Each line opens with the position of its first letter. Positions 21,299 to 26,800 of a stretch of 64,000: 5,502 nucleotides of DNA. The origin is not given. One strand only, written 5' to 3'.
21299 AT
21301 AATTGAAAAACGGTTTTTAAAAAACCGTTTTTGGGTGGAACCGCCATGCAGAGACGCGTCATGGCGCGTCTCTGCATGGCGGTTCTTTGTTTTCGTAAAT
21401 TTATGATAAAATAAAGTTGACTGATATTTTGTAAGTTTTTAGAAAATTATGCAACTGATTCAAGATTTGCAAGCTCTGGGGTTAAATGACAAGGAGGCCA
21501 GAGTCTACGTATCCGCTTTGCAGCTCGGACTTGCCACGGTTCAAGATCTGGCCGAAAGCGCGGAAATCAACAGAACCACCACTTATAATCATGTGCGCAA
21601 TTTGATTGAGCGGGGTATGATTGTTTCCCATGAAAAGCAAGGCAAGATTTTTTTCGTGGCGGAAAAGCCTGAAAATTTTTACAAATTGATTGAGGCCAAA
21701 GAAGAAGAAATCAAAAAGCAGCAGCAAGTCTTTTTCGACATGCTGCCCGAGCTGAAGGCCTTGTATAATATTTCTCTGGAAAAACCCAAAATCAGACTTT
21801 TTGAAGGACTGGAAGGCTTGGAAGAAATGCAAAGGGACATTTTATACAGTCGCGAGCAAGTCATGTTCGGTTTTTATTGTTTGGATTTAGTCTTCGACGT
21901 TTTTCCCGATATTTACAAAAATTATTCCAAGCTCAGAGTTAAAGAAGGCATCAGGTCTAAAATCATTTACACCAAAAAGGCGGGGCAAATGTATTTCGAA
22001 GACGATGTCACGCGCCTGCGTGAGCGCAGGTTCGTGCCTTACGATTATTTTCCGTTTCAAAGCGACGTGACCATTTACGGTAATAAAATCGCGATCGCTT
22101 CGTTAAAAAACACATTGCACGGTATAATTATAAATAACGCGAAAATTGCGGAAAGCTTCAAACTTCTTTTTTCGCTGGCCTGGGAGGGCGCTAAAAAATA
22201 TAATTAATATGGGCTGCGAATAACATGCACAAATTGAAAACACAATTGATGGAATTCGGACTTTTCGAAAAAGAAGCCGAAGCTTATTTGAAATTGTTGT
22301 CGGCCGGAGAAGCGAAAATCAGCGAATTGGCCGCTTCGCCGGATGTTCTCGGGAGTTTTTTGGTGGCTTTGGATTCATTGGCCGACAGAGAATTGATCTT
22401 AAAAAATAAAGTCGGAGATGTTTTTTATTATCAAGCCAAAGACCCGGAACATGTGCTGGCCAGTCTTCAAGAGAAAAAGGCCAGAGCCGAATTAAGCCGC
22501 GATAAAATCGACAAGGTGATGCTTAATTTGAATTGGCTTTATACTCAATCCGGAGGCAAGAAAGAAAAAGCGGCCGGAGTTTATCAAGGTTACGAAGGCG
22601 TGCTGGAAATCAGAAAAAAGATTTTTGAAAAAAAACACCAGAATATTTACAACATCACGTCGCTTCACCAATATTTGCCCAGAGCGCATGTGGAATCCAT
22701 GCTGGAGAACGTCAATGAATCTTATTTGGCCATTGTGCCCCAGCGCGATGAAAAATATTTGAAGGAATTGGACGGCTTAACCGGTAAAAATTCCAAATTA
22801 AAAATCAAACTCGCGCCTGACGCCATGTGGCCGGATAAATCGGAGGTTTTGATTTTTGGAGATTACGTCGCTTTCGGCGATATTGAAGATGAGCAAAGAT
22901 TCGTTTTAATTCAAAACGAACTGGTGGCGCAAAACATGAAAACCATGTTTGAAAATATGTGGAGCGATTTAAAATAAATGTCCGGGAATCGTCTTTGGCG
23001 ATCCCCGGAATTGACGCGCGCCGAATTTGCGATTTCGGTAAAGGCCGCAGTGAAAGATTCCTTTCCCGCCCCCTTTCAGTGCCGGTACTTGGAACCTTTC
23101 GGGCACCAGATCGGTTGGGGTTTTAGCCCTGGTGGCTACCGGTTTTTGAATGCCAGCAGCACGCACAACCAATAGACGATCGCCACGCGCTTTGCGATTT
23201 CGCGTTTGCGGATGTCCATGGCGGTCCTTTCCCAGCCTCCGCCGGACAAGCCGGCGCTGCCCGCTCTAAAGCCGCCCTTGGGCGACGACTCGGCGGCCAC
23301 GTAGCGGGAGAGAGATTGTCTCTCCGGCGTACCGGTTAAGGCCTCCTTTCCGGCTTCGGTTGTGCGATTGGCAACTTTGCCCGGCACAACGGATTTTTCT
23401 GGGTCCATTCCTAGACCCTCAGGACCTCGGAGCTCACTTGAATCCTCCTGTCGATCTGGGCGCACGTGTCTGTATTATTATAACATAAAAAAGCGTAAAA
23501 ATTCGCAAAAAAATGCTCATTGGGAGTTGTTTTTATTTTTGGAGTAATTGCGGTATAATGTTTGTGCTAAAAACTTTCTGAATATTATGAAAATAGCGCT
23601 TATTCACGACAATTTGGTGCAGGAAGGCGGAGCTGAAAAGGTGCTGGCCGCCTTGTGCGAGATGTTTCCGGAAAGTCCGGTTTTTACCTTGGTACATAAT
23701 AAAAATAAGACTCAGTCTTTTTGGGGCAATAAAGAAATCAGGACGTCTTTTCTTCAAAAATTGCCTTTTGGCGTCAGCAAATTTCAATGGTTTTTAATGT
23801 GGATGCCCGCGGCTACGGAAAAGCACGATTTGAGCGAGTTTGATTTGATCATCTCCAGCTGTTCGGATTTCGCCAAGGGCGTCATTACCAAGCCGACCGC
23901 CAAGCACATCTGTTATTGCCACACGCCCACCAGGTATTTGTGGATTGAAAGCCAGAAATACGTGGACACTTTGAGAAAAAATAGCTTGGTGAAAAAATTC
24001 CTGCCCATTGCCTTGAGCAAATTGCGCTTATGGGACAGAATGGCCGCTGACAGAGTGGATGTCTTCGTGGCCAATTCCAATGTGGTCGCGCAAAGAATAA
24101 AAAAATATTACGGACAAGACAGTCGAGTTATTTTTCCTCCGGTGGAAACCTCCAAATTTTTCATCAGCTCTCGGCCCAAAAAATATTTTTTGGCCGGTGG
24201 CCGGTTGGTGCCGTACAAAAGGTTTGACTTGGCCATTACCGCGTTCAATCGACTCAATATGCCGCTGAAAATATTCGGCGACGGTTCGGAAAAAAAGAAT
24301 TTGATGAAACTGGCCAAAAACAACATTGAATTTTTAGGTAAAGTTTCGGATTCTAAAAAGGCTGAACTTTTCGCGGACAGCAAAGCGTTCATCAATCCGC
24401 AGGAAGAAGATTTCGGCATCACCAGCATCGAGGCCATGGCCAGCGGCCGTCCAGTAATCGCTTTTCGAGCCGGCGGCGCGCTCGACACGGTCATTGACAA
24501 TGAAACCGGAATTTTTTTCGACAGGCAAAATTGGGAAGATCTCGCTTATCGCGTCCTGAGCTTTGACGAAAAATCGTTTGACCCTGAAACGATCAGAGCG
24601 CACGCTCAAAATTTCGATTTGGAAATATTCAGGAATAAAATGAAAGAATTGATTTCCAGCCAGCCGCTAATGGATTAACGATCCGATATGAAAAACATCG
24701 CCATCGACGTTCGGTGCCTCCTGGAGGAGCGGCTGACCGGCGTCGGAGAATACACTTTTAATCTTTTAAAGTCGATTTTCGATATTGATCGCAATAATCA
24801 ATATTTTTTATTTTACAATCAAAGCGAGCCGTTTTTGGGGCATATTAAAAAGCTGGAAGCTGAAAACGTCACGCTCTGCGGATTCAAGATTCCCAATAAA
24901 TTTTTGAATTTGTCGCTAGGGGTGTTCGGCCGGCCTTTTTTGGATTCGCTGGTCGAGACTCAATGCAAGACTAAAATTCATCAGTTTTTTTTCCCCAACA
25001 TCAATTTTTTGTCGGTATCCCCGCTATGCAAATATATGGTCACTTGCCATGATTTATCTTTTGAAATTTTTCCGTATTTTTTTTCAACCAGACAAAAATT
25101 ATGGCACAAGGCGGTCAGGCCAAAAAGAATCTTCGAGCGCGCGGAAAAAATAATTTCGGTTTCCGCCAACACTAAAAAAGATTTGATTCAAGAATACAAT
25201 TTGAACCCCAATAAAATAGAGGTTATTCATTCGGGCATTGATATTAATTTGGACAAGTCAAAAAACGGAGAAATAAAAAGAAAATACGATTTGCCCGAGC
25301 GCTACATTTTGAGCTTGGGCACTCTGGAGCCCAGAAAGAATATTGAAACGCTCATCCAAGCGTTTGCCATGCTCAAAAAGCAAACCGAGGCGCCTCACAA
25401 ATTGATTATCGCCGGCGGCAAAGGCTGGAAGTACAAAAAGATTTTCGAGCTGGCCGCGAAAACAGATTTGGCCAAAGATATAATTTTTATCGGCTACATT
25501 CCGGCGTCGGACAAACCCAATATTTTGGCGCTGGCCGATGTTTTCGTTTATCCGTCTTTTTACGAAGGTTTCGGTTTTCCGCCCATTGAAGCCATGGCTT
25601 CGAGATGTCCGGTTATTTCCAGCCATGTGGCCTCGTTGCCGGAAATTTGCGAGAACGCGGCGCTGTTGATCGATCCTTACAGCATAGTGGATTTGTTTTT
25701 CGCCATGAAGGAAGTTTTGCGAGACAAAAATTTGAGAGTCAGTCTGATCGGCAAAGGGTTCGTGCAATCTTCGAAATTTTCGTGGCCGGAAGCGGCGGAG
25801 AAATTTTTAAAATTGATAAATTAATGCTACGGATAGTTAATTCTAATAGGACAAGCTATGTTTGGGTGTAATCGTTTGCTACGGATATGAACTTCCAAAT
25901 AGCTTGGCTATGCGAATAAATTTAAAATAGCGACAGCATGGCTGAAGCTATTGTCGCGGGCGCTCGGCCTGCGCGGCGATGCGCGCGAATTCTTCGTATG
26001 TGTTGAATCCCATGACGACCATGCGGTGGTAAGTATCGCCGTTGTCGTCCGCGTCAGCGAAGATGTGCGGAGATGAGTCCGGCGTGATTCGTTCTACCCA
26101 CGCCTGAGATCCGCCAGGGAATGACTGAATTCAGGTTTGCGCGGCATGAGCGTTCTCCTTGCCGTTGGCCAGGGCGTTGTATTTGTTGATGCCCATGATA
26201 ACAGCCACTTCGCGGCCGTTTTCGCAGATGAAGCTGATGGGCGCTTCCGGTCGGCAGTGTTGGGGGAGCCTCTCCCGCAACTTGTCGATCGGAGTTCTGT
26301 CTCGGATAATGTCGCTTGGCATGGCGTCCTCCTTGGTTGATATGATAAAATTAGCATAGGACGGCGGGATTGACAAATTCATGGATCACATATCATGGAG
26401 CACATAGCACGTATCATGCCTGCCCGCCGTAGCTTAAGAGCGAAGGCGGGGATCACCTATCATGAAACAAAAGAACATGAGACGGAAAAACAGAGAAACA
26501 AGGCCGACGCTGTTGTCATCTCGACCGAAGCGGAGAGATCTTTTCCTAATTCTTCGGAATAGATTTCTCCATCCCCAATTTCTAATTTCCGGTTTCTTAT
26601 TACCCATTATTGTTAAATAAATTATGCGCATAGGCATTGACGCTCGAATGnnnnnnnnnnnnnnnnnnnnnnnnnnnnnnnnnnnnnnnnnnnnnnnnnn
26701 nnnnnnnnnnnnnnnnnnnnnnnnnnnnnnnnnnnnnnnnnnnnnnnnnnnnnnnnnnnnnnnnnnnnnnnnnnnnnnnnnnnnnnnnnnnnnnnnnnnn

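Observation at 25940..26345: Orphan Phd/YefM-like antitoxin followed, after an in-frame TGA, by a degenerate second copy and no toxin gene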

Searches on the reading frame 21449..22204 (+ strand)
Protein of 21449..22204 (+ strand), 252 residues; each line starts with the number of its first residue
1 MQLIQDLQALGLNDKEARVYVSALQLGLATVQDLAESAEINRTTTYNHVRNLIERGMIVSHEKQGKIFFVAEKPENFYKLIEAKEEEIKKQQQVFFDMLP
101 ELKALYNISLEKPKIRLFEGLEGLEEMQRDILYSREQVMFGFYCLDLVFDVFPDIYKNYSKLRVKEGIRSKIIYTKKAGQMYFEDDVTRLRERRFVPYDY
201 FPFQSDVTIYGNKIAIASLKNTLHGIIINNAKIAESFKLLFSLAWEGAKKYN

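Call 40: search_protein_families(library=pfam, proteins=[window:21449-22204:+], max_evalue=1)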
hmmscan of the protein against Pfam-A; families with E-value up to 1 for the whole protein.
window:21449-22204:+ (252 aa): 16 families
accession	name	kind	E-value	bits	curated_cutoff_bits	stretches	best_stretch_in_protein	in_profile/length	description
PF01978.25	TrmB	-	3.8e-13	49.5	25.6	1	7-71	1-64/68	Sugar-specific transcriptional regulator TrmB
PF09339.16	HTH_IclR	-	0.00034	20.8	22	1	30-59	20-49/52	IclR helix-turn-helix domain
PF12840.13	HTH_20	-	0.0015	18.9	27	1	26-60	16-50/51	Helix-turn-helix domain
PF13412.12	HTH_24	-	0.0022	17.9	21.9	1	29-58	18-47/48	Winged helix-turn-helix DNA-binding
PF01022.26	HTH_5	-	0.0026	18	22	1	21-58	8-45/47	Bacterial regulatory protein, arsR family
PF01280.26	Ribosomal_L19e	-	0.0027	18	25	1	35-62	25-52/53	Ribosomal protein L19e, N-terminal domain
PF21984.2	DnaD_N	-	0.004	17.7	27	1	3-65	5-72/101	DnaD N-terminal domain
PF01047.28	MarR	-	0.0058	16.9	24.6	1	25-59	14-48/59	MarR family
PF13730.12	HTH_36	-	0.0074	16.5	25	1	11-57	2-54/55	Helix-turn-helix domain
PF12802.13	MarR_2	-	0.011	16.3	27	1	29-62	21-56/61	MarR family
PF08279.18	HTH_11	-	0.019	15.3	25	1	30-63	17-50/55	HTH domain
PF22194.2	F-93_WHD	-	0.02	15.4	28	0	34-66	21-53/62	F-93, winged-helix domain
PF24033.1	DUF7342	-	0.036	14.5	31.6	1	29-82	18-71/150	Family of unknown function (DUF7342)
PF08926.16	DUF1908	-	0.067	12.6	27.5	1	43-98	209-264/281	Domain of unknown function (DUF1908)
PF25213.1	HVO_A0261_N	-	0.11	12.8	35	1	22-63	18-59/86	HVO_A0261 N-terminal domain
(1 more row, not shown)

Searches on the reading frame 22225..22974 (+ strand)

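Call 40: search_protein_families(library=pfam, proteins=[window:22225-22974:+], max_evalue=1)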
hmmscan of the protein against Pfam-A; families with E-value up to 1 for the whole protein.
window:22225-22974:+ (250 aa): 1 family
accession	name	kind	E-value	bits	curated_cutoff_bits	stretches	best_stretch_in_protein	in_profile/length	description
PF01978.25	TrmB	-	5.8e-06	26.5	25.6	1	8-75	1-68/68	Sugar-specific transcriptional regulator TrmB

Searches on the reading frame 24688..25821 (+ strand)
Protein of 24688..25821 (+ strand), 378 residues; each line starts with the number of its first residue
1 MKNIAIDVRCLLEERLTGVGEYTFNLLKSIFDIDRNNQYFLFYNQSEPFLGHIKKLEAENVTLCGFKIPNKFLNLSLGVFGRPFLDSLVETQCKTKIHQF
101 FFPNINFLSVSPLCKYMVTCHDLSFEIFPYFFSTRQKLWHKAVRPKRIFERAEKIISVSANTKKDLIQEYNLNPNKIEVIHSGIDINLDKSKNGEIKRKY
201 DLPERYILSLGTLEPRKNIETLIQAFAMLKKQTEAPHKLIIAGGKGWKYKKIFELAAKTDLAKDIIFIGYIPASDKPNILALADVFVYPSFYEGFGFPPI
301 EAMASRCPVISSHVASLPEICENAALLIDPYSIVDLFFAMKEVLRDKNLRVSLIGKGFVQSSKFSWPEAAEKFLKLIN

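Call 31: find_related_loci(query=window:24688-25821:+, collection=genome_contigs, flank=6000)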
Query window:24688-25821:+ (378 aa) in genome_contigs; peptide patterns used: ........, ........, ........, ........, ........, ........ (x = any residue, [..] = any of these).
133 stretches matched a pattern; 15 encode a relative of the query (tblastn E <= 1e-3); 15 distinct loci.
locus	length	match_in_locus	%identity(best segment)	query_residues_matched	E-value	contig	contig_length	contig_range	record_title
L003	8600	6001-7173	45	3-377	1e-106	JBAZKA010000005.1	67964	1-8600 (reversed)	MAG: Patescibacteria group bacterium isolate SO_2017_LW4_132 scaffold_1121_c1_LW137-91_2017, whole genome shotgun sequen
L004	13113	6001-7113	44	7-376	7e-101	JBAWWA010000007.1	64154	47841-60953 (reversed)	MAG: bacterium isolate ELA025 MAG025_7, whole genome shotgun sequence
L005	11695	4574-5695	44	3-377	2e-96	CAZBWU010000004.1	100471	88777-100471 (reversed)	MAG TPA_asm: uncultured Gammaproteobacteria bacterium isolate SRP219642_co6_52 genome assembly, contig: NODE_89_length_1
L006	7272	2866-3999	42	1-377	5e-95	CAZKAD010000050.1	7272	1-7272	MAG TPA_asm: uncultured Gammaproteobacteria bacterium isolate SRP219642_co6_366 genome assembly, contig: NODE_10445_leng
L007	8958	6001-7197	41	4-377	1e-94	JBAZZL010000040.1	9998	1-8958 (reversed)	MAG: Patescibacteria group bacterium isolate SO_2017_GW3_15 scaffold_3311_c1_OW296A_2017, whole genome shotgun sequence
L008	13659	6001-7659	44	3-365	3e-94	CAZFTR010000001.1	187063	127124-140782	MAG TPA_asm: uncultured Gammaproteobacteria bacterium isolate SRP167671_co2_209 genome assembly, contig: NODE_58_length_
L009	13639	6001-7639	40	4-376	1e-86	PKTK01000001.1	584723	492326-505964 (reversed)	MAG: Candidatus Parcubacteria bacterium isolate BM705 sc_6, whole genome shotgun sequence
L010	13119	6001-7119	42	4-376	3e-85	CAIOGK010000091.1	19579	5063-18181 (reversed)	Candidatus Falkowbacteria bacterium isolate Loclat_bin-04004 genome assembly, contig: bin-04004:091/137, whole genome sh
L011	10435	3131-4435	35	3-378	3e-71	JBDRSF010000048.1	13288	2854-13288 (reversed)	MAG: Candidatus Magasanikbacteria bacterium isolate MEGAHIT-group-3.130 k141_282824, whole genome shotgun sequence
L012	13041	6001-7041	39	18-376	3e-71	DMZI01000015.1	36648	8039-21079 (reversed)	MAG TPA_asm: Desulfotomaculum sp. isolate UBA7919 contig_575, whole genome shotgun sequence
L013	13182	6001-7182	35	4-376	2e-63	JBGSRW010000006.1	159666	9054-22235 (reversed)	MAG: Patescibacteria group bacterium isolate JTS-AC368 k141_2474023, whole genome shotgun sequence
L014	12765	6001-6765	39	115-378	3e-44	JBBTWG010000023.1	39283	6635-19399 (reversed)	MAG: Patescibacteria group bacterium isolate H41-bin255_1 H41_bin255_1_000000000023, whole genome shotgun sequence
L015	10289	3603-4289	30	146-373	1e-16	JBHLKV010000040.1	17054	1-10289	MAG: Candidatus Hodarchaeota archaeon isolate DZ1M.223 DZ1M.223@12301, whole genome shotgun sequence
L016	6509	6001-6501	29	114-271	4e-10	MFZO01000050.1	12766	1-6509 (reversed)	MAG: Candidatus Roizmanbacteria bacterium RIFCSPHIGHO2_02_FULL_38_11 rifcsphigho2_02_scaffold_9722, whole genome shotgun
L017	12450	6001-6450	23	175-314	5e-5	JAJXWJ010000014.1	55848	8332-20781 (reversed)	MAG: Bacillota bacterium isolate BP5.bin78 NODE_857_length_55848_cov_7.271495, whole genome shotgun sequence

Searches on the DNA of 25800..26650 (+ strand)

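Call 35: search_dna_similar(query=window:25825-26623:+, collection=plasmids, mode=distant, max_evalue=1)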
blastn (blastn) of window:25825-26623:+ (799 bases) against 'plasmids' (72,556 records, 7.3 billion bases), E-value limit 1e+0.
Records with a match: 7; places in all: 8; records where one place covers at least 80% of the query: 0.
Best place of each record, by identity: 95-99% 1; 90-95% 6.
By first word of the organism name: Azospirillum 2; Burkholderia 1; Microvirga 1; Skermanella 1; Methylibium 1; Mameliella 1.
By predicted mobility (MOB-suite, as given by PLSDB): non-mobilizable 3; mobilizable 2; conjugative 2.
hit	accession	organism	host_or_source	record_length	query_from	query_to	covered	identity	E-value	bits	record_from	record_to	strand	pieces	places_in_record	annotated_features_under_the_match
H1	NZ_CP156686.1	Burkholderia stagnalis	Bacterial cells,soils collected in ...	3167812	131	163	4%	90.9%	8e-1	44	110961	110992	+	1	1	none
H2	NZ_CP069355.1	Microvirga sp. VF16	Vachellia farnesiana,Cell culture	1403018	133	163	4%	90.3%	8e-1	44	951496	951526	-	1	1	none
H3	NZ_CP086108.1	Skermanella mucosa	single cell,crude oil contaminated ...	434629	135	164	4%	90.6%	8e-1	43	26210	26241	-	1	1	PHB depolymerase family esterase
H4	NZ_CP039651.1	Azospirillum sp. TSA2s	Soil,rice paddy soil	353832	137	164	4%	92.9%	8e-1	43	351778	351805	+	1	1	glycosyltransferase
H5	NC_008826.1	Methylibium petroleiphilum PM1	-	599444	135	162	4%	92.9%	8e-1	43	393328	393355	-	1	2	bifunctional cobalt-precorrin-7 ...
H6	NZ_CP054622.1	Azospirillum oryzae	cell culture,soil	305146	137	164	4%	92.9%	8e-1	43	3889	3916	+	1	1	glycosyltransferase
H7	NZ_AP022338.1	Mameliella alba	-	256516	137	162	3%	96.2%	8e-1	44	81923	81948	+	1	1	TAXI family TRAP transporter solute-binding subunit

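Call 36: search_dna_similar(query=window:25825-26623:+, collection=phages, mode=distant, max_evalue=1)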
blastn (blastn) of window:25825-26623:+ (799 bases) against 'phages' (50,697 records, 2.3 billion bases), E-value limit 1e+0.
Records with a match: 2; places in all: 2; records where one place covers at least 80% of the query: 0.
Best place of each record, by identity: 90-95% 1; 80-90% 1.
By first word of the organism name: Bacteriophage 1; Tunturiibacter 1.
By host as written in the record: - 1; Tunturiibacter psychrotolerans X4BP1 1.
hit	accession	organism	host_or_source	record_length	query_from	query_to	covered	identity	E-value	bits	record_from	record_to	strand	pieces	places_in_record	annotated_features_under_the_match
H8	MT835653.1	Bacteriophage sp.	human fecal samples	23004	698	736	5%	84.6%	7e-2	45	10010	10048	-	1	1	record has no annotation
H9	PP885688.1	Tunturiibacter phage Tunturi_5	Tunturiibacter psychrotolerans X4BP1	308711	688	716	4%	93.3%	2e-1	43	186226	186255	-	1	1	regulator of chromosome condensation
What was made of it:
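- Tried and rejected: Phage and plasmid blastn found nothing (calls 35, 36).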

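Call 91: search_rna_families(source=window, start=25800, end=26650, threshold=evalue, max_evalue=1)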
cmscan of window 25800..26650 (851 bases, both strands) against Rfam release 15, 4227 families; matches with E-value up to 1: 0.
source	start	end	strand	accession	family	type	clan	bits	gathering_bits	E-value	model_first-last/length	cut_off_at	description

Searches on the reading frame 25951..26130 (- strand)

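Call 8: search_protein_families(library=pfam, proteins=[window:25951-26130:-], max_evalue=10)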
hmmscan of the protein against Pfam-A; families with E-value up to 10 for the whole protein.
seq(60 aa): 0 families

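Call 9: search_protein_families(library=ncbifam, proteins=[window:25951-26130:-], max_evalue=10)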
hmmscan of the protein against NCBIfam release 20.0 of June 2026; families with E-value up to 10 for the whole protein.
seq(60 aa): 0 families

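Call 20: search_protein_families(library=phrogs, proteins=[window:25951-26130:-], max_evalue=10)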
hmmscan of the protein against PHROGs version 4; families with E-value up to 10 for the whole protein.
seq(60 aa): 1 family
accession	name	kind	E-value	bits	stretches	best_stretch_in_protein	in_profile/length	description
phrog_2986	-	DNA, RNA and nucleotide metabolism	0.27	10.3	1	3-54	457-510/539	RNA polymerase beta subunit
